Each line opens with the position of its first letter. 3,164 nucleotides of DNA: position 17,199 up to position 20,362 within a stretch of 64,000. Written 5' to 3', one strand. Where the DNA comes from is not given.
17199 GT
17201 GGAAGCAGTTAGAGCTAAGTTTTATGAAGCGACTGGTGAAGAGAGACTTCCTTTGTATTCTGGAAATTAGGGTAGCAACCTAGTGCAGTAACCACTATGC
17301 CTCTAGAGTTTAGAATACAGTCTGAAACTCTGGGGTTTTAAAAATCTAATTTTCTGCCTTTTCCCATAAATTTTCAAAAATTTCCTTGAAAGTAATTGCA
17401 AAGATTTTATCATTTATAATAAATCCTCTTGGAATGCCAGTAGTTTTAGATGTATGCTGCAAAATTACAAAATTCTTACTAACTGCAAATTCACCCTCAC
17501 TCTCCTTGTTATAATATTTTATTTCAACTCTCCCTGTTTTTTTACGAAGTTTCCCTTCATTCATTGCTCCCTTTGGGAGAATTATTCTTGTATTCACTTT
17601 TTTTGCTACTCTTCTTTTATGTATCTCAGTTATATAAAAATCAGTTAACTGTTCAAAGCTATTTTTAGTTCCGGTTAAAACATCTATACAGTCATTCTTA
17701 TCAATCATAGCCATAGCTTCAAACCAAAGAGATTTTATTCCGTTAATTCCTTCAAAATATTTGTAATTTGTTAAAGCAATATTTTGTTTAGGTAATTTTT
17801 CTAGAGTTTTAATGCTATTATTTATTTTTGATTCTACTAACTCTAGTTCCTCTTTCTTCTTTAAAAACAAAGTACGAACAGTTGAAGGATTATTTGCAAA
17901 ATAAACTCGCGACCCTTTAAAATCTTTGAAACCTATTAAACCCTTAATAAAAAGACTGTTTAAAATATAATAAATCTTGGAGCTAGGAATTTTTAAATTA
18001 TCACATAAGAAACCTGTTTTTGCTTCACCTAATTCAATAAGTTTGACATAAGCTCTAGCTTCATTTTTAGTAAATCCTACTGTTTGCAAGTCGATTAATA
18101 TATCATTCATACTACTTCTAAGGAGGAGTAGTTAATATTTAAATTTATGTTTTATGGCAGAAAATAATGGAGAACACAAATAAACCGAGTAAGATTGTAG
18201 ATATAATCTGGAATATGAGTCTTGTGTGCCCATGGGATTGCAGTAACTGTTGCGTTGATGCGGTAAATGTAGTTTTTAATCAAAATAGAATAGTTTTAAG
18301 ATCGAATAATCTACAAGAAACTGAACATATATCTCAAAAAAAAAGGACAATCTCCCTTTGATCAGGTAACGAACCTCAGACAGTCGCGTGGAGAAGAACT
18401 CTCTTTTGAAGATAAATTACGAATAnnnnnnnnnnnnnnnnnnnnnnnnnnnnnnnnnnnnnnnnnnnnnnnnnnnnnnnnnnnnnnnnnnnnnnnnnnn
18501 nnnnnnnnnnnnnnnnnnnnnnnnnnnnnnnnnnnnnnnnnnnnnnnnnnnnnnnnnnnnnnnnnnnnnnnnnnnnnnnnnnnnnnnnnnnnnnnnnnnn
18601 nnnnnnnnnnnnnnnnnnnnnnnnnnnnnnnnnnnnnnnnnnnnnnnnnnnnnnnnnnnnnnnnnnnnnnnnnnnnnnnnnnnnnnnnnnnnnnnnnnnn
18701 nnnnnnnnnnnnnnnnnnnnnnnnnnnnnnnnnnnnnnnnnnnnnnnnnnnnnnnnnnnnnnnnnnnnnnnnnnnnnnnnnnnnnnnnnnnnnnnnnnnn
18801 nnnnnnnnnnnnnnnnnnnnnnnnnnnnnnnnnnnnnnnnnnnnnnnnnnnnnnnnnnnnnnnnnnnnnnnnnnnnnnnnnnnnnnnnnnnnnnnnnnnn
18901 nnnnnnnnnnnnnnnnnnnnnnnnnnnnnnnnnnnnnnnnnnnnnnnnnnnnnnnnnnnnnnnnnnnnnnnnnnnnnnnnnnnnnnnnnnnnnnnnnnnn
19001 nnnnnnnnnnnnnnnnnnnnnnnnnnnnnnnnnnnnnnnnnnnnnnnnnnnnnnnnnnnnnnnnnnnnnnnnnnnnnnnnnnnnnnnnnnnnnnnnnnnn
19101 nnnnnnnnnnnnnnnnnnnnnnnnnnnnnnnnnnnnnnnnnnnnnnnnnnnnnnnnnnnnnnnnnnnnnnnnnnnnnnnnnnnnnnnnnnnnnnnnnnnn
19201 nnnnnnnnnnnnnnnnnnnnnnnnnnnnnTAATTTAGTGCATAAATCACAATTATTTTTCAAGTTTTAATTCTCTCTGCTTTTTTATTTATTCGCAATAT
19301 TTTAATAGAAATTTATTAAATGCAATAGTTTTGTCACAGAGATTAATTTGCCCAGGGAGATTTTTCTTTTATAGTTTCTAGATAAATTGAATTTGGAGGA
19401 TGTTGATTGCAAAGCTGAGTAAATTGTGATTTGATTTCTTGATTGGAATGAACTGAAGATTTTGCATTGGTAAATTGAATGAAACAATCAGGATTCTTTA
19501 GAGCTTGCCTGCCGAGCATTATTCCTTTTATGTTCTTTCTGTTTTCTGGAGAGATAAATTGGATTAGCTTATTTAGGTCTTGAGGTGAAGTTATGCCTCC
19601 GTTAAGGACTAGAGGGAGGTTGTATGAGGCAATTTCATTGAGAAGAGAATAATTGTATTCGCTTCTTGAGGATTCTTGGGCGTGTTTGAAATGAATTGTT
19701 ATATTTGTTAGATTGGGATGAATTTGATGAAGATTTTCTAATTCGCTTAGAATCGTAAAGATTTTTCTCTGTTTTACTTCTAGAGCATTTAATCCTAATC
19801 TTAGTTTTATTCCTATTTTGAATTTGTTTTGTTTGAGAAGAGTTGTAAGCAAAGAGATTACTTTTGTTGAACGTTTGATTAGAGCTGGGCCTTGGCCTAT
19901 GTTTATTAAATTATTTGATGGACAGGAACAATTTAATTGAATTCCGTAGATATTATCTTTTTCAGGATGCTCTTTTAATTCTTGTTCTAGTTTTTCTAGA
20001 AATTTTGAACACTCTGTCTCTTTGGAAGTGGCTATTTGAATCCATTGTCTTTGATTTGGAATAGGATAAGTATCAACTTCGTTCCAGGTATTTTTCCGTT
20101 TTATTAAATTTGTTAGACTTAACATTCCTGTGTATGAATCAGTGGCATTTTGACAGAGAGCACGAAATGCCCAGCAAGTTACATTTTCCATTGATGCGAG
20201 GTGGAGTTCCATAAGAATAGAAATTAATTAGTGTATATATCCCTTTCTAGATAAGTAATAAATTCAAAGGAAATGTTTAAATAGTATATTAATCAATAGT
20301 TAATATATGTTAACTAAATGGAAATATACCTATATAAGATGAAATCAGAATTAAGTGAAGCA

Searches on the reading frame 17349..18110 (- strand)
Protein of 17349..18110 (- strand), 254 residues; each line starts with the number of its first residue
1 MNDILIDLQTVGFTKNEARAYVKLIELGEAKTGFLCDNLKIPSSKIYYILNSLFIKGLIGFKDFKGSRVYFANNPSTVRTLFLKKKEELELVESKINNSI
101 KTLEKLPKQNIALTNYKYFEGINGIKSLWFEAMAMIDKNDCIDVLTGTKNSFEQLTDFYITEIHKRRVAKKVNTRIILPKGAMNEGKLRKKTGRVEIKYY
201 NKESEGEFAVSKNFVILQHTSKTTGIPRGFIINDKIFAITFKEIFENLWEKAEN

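Call 105: search_protein_families(library=pfam, proteins=[window:17349-18110:-], max_evalue=0.00001)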
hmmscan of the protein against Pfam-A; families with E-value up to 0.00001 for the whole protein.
window:17349-18110:- (254 aa): 1 family
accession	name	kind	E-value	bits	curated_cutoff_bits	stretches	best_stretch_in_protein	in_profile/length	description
PF01978.25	TrmB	-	1.3e-12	47.8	25.6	1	8-73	1-65/68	Sugar-specific transcriptional regulator TrmB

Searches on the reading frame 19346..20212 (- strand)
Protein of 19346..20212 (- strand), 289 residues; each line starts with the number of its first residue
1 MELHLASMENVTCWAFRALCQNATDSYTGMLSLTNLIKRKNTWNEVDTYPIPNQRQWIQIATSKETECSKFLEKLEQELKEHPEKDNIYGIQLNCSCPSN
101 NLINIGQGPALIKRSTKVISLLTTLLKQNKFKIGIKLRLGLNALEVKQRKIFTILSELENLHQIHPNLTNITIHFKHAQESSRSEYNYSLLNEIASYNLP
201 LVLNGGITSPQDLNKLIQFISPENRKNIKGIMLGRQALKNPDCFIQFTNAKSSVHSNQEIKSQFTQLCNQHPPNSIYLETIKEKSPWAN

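Call 105: search_protein_families(library=pfam, proteins=[window:19346-20212:-], max_evalue=0.00001)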
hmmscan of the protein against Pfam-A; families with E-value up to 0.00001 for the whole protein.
window:19346-20212:- (289 aa): 1 family
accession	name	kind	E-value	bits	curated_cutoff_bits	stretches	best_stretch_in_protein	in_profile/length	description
PF01207.24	Dus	-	3.3e-21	76.1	20.4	1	5-274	2-254/311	Dihydrouridine synthase (Dus)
